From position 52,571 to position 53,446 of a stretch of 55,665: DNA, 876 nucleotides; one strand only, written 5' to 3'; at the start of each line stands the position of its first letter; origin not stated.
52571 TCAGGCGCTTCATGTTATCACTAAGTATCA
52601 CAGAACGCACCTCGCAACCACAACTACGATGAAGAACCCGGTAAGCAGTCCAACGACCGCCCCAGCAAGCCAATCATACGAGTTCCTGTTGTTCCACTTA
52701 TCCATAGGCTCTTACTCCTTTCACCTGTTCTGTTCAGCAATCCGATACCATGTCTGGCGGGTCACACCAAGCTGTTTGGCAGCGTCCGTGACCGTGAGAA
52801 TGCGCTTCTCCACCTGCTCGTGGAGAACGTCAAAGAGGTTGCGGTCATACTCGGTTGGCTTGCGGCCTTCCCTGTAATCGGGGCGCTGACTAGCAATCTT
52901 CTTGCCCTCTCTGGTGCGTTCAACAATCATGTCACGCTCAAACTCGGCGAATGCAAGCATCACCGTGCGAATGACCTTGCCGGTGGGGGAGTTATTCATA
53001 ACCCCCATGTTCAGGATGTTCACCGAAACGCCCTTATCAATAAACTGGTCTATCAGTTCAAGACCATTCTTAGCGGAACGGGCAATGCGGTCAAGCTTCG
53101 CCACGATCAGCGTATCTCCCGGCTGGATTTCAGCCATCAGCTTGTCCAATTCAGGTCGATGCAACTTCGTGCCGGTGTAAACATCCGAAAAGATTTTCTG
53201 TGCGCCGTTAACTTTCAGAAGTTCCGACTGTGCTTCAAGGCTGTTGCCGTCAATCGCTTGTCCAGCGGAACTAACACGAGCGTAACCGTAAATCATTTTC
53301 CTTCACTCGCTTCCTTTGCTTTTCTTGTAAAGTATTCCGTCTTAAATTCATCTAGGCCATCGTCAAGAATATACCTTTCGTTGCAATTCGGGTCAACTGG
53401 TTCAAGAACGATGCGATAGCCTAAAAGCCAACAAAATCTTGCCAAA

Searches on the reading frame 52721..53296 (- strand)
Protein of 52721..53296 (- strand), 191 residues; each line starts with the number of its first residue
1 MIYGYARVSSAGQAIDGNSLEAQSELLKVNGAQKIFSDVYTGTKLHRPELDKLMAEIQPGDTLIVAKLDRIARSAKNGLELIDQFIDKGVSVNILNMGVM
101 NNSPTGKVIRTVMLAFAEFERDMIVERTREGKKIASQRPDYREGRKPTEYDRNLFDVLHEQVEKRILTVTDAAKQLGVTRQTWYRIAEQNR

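Call 14: search_protein_families(library=pfam, proteins=[window:52721-53296:-], max_evalue=0.01)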
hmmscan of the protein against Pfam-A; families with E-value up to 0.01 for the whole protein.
window:52721-53296:- (191 aa): 2 families
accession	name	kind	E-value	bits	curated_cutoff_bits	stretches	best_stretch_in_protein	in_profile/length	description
PF00239.26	Resolvase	-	6.1e-36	124.1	23.3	1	2-138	1-142/145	Resolvase, N terminal domain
PF12728.13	HTH_17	-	0.001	19.7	27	1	167-190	2-25/51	Helix-turn-helix domain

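Call 56: search_protein_families(library=phrogs, proteins=[window:52721-53296:-], max_evalue=0.001)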
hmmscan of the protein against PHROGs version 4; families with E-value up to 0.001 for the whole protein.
window:52721-53296:- (191 aa): 4 families
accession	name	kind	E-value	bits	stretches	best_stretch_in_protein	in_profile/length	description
phrog_125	-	DNA, RNA and nucleotide metabolism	1.2e-52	180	1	1-190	21-203/254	DNA invertase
phrog_95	-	integration and excision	1.4e-27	97.6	1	3-153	91-251/651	integrase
phrog_6620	-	integration and excision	5.5e-07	30.3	1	4-134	60-190/201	transposase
phrog_8275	-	DNA, RNA and nucleotide metabolism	8.4e-05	23.4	1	1-54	1-49/51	DNA invertase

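Call 57: search_protein_families(library=ncbifam, proteins=[window:52721-53296:-], max_evalue=0.01)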
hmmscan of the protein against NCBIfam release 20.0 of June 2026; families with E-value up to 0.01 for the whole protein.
window:52721-53296:- (191 aa): 7 families
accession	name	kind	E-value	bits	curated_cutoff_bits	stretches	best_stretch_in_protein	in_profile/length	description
NF041201.1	recomb_XisF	equivalog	5.1e-32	111.4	375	1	2-136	1-137/465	fdxN element excision recombinase XisF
NF009949.0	PRK13413.1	equivalog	6.2e-15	55.4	272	1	1-187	1-193/203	master DNA invertase Mpi family serine-type recombinase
NF047343.1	SCCmet_CcrB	equivalog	9e-15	54.3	900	1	4-152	11-167/542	cassette chromosome recombinase CcrB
NF033518.0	transpos_IS607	equivalog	1.6e-07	31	110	1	2-95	56-152/187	IS607 family transposase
NF047347.1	SCCmet_CcrC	equivalog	4.1e-05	22.3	900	1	5-128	8-142/558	cassette chromosome recombinase CcrC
NF047344.1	SCCmet_CcrA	equivalog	4.4e-05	22.8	700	1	18-136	16-143/442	cassette chromosome recombinase CcrA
TIGR01764.1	excise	domain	0.00045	20.5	28.8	1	167-191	2-26/49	excisionase family DNA-binding protein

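Call 95: search_protein_families(library=padloc, proteins=[window:52721-53296:-], max_evalue=0.001)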
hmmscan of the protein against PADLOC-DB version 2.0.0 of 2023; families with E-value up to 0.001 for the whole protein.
window:52721-53296:- (191 aa): 1 family
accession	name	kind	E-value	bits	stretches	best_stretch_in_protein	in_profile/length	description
PDLC04133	mad1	-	0.00019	19.6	1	165-190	4-29/60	mads_1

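Call 107: search_solved_structures(query=window:52721-53296:-, max_evalue=1e-10)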
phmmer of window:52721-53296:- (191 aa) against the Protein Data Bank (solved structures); distinct sequences matched with E-value up to 1e-10: 16.
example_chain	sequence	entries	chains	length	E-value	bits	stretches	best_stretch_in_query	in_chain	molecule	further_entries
5cy1_A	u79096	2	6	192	7.4e-26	94.1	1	2-191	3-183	Transposon Tn3 resolvase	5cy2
1gdt_A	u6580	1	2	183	2.1e-22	82.9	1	2-188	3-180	PROTEIN (GAMMA DELTA RESOLVASE)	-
1zr2_A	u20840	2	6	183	3.6e-22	82.1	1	2-188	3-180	Transposon gamma-delta resolvase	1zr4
4m6f_A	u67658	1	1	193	8.2e-22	80.9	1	1-148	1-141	DNA-invertase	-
3uj3_X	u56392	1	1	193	1.7e-21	79.9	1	1-149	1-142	DNA-invertase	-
1gdr_A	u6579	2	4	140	1.7e-21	79.9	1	2-135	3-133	GAMMA DELTA-RESOLVASE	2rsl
2gm5_A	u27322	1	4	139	4.2e-21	78.6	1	2-136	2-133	Transposon gamma-delta resolvase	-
2gm4_A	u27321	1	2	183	6.7e-21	77.9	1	2-188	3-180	Transposon gamma-delta resolvase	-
2r0q_C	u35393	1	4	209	2.4e-16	63.1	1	1-190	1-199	Putative transposon Tn552 DNA-invertase bin3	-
1ght_A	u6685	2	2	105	3.2e-13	52.9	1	2-107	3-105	TRANSPOSON GAMMA-DELTA RESOLVASE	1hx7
5c35_A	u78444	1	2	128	2.9e-12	49.8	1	1-107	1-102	Recombinase Sin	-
5c32_B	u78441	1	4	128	7.1e-12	48.6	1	1-108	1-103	Putative transposon Tn552 DNA-invertase bin3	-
3bvp_A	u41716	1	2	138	7.2e-12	48.6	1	5-123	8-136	TP901-1 Integrase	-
5c34_B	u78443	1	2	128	7.6e-12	48.5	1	1-107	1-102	Putative transposon Tn552 DNA-invertase bin3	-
5c31_A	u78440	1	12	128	1.6e-11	47.5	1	1-103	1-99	Sin, putative plasmid resolvase dimer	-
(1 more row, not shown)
